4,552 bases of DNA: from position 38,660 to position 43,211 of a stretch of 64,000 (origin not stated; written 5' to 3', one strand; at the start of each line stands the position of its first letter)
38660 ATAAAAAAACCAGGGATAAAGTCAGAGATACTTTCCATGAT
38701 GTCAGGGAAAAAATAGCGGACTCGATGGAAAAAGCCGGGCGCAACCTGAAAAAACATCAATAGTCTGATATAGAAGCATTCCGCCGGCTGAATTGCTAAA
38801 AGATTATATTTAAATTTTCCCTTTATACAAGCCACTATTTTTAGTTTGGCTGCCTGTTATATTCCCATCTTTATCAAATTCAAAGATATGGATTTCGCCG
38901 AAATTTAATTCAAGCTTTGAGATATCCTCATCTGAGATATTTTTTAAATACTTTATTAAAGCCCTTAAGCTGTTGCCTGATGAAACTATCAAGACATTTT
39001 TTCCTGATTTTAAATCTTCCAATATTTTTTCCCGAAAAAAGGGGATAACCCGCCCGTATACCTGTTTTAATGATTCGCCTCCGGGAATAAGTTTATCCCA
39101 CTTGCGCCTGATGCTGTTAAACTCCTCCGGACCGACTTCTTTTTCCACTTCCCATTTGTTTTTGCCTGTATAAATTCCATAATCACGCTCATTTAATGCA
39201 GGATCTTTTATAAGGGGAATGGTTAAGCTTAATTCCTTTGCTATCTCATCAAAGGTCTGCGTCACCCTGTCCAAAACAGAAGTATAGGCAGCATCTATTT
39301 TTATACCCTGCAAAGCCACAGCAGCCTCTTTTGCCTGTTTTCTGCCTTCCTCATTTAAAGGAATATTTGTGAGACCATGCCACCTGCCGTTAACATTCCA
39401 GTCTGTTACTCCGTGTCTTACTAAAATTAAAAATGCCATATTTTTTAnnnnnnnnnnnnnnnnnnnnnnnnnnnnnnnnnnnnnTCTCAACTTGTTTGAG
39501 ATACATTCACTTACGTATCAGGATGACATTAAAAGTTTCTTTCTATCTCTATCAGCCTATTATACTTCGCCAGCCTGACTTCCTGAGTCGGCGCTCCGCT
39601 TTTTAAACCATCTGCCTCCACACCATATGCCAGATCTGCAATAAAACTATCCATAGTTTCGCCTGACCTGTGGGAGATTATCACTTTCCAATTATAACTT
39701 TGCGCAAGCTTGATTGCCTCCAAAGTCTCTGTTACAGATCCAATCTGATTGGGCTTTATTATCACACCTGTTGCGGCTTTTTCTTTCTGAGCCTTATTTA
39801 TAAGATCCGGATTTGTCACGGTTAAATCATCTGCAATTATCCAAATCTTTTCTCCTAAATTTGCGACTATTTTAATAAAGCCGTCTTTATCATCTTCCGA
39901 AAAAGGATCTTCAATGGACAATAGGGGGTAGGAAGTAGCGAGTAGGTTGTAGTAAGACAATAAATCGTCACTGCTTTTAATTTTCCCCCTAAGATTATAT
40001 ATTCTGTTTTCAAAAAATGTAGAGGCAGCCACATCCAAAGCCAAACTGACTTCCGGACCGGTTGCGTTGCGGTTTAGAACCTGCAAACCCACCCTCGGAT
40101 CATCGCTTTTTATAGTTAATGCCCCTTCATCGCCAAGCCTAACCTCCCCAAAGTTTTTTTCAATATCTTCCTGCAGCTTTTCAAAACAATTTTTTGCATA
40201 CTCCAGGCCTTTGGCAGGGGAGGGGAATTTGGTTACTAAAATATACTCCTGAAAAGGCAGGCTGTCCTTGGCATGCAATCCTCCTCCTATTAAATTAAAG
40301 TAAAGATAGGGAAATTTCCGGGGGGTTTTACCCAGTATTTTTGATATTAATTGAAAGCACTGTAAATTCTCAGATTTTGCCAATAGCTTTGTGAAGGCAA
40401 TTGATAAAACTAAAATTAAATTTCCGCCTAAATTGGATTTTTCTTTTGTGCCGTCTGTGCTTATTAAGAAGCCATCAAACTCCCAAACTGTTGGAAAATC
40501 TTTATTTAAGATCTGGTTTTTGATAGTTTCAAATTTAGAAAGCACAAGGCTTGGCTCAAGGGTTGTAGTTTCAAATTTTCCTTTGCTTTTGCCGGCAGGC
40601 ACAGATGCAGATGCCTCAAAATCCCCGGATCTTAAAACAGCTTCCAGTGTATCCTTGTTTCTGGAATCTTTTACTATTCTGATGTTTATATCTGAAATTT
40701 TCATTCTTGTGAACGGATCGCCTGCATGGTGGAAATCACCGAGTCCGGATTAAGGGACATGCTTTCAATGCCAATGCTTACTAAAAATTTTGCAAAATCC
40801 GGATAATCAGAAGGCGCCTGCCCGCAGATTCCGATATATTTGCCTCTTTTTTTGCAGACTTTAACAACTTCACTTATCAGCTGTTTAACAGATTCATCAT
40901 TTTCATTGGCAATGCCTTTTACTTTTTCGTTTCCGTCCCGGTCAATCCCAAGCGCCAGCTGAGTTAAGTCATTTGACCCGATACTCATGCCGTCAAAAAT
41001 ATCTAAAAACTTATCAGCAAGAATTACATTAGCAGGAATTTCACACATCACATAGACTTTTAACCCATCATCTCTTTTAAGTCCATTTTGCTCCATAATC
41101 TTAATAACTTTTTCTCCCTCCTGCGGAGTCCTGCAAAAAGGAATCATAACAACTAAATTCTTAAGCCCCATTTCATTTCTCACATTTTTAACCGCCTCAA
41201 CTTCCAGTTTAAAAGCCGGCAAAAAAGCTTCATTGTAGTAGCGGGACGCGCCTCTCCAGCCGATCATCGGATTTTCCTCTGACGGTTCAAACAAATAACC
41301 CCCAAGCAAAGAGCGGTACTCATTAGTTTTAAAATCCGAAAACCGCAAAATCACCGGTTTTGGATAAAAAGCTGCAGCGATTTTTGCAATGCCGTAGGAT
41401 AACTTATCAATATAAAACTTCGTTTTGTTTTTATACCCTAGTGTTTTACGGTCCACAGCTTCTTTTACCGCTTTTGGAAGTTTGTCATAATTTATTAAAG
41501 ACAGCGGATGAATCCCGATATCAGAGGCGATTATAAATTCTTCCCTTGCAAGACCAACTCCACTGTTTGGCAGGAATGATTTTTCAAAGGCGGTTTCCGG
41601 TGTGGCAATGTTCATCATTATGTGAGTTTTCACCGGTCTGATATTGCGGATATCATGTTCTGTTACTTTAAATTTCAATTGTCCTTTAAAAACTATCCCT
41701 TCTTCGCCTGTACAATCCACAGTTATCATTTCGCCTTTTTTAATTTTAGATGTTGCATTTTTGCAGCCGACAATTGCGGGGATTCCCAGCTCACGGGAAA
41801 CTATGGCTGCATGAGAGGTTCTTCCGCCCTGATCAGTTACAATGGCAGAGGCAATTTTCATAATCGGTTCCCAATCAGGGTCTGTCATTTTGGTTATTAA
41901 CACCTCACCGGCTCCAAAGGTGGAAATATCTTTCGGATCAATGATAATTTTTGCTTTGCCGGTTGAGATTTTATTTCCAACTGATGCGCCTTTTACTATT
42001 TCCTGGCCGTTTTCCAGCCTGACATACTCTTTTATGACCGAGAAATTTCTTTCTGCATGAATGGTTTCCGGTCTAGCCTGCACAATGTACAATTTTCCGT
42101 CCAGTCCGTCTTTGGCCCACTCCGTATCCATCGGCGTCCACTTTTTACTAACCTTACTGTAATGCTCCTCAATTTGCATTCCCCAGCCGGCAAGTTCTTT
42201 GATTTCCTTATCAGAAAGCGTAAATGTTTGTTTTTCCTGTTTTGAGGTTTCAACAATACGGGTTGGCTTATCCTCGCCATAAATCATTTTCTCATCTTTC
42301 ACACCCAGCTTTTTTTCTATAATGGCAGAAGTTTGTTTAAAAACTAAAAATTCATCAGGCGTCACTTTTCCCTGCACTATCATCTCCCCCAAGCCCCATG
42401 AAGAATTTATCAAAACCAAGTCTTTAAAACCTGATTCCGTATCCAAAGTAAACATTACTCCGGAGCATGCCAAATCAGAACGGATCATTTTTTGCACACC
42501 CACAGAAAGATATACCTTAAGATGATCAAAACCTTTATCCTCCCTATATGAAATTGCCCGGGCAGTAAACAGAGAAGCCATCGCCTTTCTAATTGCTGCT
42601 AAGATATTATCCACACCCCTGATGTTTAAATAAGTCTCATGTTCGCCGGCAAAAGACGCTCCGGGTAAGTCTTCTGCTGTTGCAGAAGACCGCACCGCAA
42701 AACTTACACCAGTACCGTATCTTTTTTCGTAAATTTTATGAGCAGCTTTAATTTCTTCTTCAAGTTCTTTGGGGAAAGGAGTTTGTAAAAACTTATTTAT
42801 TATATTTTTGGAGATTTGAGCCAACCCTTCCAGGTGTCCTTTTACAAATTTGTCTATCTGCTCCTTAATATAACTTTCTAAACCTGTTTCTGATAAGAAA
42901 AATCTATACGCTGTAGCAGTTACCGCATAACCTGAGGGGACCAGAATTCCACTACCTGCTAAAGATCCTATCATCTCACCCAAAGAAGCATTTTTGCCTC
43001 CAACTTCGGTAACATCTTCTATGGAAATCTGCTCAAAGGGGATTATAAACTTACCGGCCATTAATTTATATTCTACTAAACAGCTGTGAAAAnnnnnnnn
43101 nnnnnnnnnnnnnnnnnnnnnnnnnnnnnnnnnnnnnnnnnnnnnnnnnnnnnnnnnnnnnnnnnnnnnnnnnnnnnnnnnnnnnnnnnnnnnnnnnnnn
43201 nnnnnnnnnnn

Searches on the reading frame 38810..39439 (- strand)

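Call 64: search_protein_families(library=pfam, proteins=[window:38810-39439:-], max_evalue=0.01)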
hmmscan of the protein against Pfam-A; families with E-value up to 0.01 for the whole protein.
window:38810-39439:- (209 aa): 2 families
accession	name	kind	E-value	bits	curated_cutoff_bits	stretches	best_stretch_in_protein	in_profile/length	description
PF00300.27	His_Phos_1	-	6e-47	160.3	21.7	1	4-193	1-186/194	Histidine phosphatase superfamily (branch 1)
PF01973.23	MptE-like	-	0.00042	20.6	34.6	0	139-171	14-50/171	6-hydroxymethylpterin diphosphokinase MptE-like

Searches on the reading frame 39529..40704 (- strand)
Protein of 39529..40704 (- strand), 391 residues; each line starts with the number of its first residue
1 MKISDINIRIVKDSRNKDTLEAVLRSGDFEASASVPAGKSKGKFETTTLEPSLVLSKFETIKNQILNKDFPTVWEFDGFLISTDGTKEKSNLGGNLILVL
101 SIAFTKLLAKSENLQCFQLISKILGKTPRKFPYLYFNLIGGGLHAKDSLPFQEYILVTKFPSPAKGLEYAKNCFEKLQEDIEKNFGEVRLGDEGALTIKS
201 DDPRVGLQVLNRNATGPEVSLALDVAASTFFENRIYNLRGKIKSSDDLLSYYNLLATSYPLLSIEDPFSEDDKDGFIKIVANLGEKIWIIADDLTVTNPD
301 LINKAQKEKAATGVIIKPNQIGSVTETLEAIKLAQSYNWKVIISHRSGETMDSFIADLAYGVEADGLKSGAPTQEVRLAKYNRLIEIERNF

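Call 64: search_protein_families(library=pfam, proteins=[window:39529-40704:-], max_evalue=0.01)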
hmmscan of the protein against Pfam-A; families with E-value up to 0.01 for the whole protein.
window:39529-40704:- (391 aa): 4 families
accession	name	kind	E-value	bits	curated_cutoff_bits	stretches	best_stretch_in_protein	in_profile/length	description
PF00113.28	Enolase_C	-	2.1e-65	221.4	21.5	1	132-389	5-279/296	Enolase, C-terminal TIM barrel domain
PF03952.21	Enolase_N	-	2.5e-17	63.7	35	1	3-120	1-131/131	Enolase, N-terminal domain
PF13378.12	MR_MLE_C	-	1.5e-05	25.2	29.4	1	212-345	38-154/219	Enolase C-terminal domain-like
PF07476.17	MAAL_C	-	5.8e-05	22.8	27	1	256-351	103-203/249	Methylaspartate ammonia-lyase C-terminus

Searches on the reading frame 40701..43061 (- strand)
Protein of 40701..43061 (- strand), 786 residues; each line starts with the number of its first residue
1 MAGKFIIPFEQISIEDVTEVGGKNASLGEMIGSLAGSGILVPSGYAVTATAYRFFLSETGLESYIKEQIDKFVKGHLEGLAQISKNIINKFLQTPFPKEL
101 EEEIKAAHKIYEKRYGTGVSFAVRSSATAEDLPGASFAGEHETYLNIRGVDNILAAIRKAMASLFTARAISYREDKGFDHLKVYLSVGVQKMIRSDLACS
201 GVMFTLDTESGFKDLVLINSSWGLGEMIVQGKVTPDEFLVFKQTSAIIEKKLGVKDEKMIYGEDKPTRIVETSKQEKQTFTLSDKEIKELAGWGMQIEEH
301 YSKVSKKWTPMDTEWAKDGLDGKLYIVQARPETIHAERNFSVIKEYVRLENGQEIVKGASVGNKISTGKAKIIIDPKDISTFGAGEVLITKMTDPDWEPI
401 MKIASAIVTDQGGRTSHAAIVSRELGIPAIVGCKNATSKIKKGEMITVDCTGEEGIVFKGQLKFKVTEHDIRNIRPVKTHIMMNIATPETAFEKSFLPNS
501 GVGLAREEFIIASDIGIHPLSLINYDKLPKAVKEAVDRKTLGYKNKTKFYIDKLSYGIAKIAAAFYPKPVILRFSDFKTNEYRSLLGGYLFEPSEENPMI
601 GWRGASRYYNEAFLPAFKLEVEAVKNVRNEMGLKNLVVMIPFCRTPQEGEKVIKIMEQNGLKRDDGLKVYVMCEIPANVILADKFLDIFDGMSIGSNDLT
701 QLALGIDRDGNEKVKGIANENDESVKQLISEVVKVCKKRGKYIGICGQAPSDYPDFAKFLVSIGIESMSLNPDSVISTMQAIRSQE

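Call 48: find_related_loci(query=window:40701-43061:-, collection=genome_contigs, flank=10000)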
Query window:40701-43061:- (786 aa) in genome_contigs; peptide patterns used: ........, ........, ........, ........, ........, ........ (x = any residue, [..] = any of these).
600 stretches matched a pattern (row limit reached: there are more); 591 encode a relative of the query (tblastn E <= 1e-3); the best 80 are kept; 80 distinct loci.
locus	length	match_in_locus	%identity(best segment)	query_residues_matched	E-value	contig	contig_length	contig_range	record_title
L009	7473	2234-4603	72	1-786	0e+0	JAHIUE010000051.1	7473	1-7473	MAG: Patescibacteria group bacterium isolate MM_PC_MetaG.mb.24 MM_PC_MetaG.mb.24_k141_896234, whole genome shotgun seque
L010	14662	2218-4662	64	1-786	0e+0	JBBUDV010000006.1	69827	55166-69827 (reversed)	MAG: Patescibacteria group bacterium isolate H41-bin049 H41_bin049_000000000006, whole genome shotgun sequence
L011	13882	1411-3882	63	1-782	0e+0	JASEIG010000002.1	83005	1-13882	MAG: Patescibacteria group bacterium isolate Yes70-43 NODE_2_length_83005_cov_8.490416, whole genome shotgun sequence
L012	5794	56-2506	63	1-786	0e+0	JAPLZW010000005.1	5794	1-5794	MAG: Candidatus Wolfebacteria bacterium isolate LacPavin_0920_WC70_MAG_44_7 LacPavin_0920_WC70_scaffold_1973637, whole g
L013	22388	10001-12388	64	4-779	0e+0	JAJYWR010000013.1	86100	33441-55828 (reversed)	MAG: bacterium isolate FK3.bin131 NODE_432_length_86100_cov_4.329127, whole genome shotgun sequence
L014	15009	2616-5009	62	4-786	0e+0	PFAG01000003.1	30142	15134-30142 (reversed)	MAG: Candidatus Colwellbacteria bacterium CG10_big_fil_rev_8_21_14_0_10_41_28 CG10_8_21_14_0.10_scaffold_1133_c, whole g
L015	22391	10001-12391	63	4-786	0e+0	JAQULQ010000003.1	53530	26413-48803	MAG: Candidatus Colwellbacteria bacterium isolate STD1_134 NODE_1176_length_53530_cov_3.483493_Sandtown_D1, whole genome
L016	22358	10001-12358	61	5-786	0e+0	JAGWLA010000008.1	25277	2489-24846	MAG: Patescibacteria group bacterium isolate REEB174 contig-150_2133, whole genome shotgun sequence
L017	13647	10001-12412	63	12-782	0e+0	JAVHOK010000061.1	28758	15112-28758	MAG: Candidatus Paceibacterota bacterium isolate WB01no5_32_16 NODE_655_length_28758_cov_10.089329, whole genome shotgun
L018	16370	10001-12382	60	5-779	0e+0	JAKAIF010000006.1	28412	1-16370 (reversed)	MAG: bacterium isolate WY3.bin166 NODE_2520_length_28412_cov_1.656921, whole genome shotgun sequence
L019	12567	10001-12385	61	4-786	0e+0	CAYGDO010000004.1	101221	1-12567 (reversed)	MAG TPA_asm: uncultured Candidatus Saccharibacteria bacterium isolate ERP113451_co1_61 genome assembly, contig: NODE_110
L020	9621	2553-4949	61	1-786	0e+0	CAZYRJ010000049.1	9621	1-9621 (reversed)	MAG TPA_asm: uncultured Candidatus Saccharibacteria bacterium isolate binchicken_co38_1170 genome assembly, contig: NODE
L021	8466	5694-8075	63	5-778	0e+0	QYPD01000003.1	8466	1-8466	MAG: Spirochaetia bacterium isolate PowLak16_MAG37 c_000000121988, whole genome shotgun sequence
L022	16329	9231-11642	60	4-786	0e+0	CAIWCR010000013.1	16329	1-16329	MAG: uncultured Parcubacteria group bacterium isolate AlinenLipids_bin-8440 genome assembly, contig: bin-8440:13/47, who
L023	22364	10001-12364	63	5-782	0e+0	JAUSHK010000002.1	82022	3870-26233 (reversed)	MAG: Candidatus Jorgensenbacteria bacterium isolate E14_metabat.bin.188 E14_k141_350113, whole genome shotgun sequence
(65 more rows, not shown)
